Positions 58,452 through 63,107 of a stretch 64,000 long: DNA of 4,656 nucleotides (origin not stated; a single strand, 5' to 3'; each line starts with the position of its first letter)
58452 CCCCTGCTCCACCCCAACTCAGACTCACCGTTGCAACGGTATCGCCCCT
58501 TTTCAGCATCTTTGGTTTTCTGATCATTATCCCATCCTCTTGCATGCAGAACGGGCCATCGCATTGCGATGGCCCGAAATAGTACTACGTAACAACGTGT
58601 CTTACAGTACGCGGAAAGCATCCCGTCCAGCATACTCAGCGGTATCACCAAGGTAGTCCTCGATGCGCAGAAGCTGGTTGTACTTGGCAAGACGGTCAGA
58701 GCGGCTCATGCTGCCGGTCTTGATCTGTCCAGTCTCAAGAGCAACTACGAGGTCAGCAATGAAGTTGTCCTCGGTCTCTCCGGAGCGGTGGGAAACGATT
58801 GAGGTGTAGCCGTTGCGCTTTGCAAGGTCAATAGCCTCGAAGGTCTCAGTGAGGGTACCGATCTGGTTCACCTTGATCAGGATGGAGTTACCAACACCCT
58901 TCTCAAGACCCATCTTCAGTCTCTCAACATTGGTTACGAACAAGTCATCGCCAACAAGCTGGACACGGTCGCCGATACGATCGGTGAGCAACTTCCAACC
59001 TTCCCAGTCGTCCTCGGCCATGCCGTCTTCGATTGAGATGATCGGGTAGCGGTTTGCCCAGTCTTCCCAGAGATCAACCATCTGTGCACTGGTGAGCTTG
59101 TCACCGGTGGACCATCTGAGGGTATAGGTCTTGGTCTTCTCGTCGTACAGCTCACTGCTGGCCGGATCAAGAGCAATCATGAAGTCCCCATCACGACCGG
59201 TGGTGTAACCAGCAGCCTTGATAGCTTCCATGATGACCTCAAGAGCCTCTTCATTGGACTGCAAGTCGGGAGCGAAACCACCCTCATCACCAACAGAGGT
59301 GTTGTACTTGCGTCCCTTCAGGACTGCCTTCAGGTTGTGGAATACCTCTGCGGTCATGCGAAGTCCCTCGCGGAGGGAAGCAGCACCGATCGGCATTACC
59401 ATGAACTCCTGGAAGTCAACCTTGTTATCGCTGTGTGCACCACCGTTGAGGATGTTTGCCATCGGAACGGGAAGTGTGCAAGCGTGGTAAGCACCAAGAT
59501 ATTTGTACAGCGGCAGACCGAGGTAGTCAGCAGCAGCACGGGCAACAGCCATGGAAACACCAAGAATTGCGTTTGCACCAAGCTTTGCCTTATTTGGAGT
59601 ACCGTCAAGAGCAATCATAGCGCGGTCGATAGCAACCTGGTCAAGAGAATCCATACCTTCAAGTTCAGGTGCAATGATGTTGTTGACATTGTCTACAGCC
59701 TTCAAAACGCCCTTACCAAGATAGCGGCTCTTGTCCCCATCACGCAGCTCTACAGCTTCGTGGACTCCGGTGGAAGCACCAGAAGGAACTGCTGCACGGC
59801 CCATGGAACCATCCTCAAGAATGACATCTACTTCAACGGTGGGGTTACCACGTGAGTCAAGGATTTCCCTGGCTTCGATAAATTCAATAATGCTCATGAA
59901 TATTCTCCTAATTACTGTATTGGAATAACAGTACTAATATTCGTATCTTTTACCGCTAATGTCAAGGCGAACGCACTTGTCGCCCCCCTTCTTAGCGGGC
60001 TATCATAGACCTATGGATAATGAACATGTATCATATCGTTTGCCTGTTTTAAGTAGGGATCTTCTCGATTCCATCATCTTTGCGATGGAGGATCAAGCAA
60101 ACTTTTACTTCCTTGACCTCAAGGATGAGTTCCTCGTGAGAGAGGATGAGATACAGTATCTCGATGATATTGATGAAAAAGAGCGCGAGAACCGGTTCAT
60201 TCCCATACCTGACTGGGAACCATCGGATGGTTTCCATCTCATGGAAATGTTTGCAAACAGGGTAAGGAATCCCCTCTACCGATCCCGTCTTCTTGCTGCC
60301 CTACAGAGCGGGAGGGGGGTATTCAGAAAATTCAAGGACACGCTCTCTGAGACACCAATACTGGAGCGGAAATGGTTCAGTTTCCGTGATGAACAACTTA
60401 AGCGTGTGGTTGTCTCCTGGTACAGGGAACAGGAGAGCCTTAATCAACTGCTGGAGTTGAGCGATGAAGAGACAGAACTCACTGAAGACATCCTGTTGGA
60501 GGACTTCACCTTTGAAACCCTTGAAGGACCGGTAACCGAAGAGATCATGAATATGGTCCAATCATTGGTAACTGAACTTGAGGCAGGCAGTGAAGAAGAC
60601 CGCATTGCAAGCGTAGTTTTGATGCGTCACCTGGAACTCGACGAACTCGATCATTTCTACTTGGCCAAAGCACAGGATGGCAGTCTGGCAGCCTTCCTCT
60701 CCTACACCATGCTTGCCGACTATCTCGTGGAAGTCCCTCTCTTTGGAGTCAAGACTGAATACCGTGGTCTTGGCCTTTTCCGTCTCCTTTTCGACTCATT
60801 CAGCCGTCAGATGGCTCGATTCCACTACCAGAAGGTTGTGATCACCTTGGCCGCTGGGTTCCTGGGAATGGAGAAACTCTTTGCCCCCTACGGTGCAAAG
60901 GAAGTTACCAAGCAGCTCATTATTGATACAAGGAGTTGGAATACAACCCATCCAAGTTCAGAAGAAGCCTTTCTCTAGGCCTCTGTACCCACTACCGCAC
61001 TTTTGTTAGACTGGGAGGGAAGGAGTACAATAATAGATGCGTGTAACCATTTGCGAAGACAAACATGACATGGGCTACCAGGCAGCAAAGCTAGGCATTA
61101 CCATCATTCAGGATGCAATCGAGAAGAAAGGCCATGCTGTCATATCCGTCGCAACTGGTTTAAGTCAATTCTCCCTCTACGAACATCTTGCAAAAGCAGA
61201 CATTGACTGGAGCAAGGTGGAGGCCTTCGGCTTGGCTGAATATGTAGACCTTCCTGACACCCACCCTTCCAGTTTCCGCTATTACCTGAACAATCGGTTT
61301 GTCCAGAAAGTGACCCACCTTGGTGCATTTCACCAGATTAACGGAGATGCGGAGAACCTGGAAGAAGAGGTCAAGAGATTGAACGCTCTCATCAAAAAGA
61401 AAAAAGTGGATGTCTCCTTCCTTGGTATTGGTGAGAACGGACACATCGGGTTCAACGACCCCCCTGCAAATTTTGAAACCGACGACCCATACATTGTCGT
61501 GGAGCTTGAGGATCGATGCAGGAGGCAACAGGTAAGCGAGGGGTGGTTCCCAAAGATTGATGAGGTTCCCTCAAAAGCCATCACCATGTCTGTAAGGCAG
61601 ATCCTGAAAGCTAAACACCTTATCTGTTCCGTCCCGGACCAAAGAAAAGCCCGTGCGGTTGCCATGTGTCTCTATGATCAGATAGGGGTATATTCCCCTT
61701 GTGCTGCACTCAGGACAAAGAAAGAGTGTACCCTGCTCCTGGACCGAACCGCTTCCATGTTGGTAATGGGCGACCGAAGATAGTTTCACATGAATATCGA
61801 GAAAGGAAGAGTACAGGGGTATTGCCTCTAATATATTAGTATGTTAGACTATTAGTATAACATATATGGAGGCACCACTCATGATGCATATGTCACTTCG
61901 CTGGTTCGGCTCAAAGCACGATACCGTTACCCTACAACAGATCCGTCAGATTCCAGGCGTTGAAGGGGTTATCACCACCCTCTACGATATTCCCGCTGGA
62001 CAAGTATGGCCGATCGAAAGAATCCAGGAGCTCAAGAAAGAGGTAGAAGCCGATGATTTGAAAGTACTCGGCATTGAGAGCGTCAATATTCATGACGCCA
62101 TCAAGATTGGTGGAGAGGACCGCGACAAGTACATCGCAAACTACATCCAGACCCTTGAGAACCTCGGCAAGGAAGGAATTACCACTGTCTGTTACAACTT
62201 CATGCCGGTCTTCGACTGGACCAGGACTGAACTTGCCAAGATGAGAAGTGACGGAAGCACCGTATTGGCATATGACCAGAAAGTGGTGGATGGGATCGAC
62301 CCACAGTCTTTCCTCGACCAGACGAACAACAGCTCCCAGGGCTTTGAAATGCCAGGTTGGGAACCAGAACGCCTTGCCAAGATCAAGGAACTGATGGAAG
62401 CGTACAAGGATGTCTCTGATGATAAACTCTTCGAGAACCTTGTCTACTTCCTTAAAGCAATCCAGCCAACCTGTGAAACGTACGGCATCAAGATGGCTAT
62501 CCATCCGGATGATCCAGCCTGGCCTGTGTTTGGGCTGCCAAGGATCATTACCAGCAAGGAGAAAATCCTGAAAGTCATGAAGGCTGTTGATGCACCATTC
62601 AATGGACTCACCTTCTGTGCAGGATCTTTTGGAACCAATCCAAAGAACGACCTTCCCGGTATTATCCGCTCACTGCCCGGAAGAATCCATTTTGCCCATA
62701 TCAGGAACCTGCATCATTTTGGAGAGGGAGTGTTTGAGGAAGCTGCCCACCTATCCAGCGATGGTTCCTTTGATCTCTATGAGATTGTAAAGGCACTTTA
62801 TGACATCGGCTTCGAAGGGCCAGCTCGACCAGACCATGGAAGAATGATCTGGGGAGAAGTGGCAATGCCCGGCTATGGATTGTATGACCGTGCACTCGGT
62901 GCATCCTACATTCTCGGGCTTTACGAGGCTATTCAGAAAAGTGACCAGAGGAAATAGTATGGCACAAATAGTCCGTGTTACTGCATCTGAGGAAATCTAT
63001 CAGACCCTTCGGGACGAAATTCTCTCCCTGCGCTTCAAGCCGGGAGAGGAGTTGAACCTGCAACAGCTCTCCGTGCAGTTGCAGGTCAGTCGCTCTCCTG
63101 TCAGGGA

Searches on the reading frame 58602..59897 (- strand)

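Call 63: search_protein_families(library=pfam, max_evalue=0.00001, proteins=[window:58602-59897:-])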
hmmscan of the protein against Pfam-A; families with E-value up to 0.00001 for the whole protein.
window:58602-59897:- (431 aa): 2 families
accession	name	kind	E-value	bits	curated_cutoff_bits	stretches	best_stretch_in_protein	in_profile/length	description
PF00113.28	Enolase_C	-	3e-131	437.6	21.5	1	141-429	3-294/296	Enolase, C-terminal TIM barrel domain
PF03952.21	Enolase_N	-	1.5e-63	213.2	35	1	4-134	1-131/131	Enolase, N-terminal domain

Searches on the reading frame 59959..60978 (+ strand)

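Call 63: search_protein_families(library=pfam, max_evalue=0.00001, proteins=[window:59959-60978:+])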
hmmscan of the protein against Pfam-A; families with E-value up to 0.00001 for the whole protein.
window:59959-60978:+ (339 aa): 1 family
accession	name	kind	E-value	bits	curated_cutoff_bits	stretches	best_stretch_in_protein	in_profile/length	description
PF03682.18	UPF0158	-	5.8e-10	39.8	21.1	1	34-159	10-138/157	Uncharacterised protein family (UPF0158)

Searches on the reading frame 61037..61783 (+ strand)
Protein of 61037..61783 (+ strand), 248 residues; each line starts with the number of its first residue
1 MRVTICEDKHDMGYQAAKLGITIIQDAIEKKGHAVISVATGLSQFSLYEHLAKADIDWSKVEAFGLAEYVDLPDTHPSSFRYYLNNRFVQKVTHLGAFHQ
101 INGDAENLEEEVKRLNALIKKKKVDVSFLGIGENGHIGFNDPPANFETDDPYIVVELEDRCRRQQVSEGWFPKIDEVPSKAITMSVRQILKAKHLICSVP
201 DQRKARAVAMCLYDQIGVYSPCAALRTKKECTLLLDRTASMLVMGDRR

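Call 72: search_protein_families(library=pfam, max_evalue=0.00001, proteins=[window:61037-61783:+])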
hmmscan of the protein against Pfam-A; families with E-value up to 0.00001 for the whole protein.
window:61037-61783:+ (248 aa): 1 family
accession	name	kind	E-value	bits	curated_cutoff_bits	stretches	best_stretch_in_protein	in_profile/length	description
PF01182.26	Glucosamine_iso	-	3e-18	66.9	27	1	8-231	2-222/225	Glucosamine-6-phosphate isomerases/6-phosphogluconolactonase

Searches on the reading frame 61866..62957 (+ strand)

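Call 72: search_protein_families(library=pfam, max_evalue=0.00001, proteins=[window:61866-62957:+])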
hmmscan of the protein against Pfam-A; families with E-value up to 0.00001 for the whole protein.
window:61866-62957:+ (363 aa): 2 families
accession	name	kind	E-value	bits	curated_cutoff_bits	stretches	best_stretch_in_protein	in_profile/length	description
PF03786.19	UxuA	-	1e-147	492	23.7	1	7-358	1-352/352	D-mannonate dehydratase (UxuA)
PF01261.30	AP_endonuc_2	-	3e-06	27.6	31.1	0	183-319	95-224/249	Xylose isomerase-like TIM barrel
